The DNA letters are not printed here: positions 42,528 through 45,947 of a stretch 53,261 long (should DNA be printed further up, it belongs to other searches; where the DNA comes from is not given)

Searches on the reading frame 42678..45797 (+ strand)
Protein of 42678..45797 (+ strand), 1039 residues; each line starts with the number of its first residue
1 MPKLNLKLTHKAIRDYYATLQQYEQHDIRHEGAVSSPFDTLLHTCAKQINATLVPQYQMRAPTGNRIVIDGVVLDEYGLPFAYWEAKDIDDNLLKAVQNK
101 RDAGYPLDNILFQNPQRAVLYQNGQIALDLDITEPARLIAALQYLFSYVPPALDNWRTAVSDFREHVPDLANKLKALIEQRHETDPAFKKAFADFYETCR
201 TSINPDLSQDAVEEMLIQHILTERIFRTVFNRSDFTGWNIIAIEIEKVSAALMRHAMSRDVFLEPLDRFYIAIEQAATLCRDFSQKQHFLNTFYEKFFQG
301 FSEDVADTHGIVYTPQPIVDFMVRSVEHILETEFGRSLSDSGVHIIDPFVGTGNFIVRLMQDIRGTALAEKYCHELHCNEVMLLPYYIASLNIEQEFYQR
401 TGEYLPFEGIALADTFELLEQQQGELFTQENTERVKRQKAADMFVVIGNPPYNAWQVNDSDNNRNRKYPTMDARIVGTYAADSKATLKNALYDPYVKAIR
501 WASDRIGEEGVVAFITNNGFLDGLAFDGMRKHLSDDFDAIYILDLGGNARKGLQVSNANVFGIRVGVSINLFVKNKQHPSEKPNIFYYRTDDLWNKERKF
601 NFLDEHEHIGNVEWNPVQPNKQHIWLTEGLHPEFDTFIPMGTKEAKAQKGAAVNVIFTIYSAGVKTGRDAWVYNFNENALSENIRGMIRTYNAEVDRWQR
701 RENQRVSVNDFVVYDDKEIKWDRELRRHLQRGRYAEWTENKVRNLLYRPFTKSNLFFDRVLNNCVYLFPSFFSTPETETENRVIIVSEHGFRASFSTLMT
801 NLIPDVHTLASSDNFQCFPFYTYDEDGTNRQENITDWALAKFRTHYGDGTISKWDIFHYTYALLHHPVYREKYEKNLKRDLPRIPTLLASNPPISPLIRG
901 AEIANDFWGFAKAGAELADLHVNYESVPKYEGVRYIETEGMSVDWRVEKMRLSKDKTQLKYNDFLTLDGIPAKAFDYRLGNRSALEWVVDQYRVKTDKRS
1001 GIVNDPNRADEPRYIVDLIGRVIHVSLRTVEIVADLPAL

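Call 116: search_solved_structures(query=window:42678-45797:+, max_evalue=0.00001)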
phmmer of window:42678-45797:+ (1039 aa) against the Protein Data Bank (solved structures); distinct sequences matched with E-value up to 0.00001: 3.
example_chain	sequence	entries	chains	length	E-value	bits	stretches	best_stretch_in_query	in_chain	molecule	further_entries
7lo5_A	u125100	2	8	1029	6.5e-194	649.7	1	28-1038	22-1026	Site-specific DNA-methyltransferase (adenine-specific)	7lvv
5ffj_A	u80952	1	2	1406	5.7e-152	510.9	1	153-1038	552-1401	Endonuclease and methylase LlaGI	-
4xqk_A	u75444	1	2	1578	1.3e-139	470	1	153-1038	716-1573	LlaBIII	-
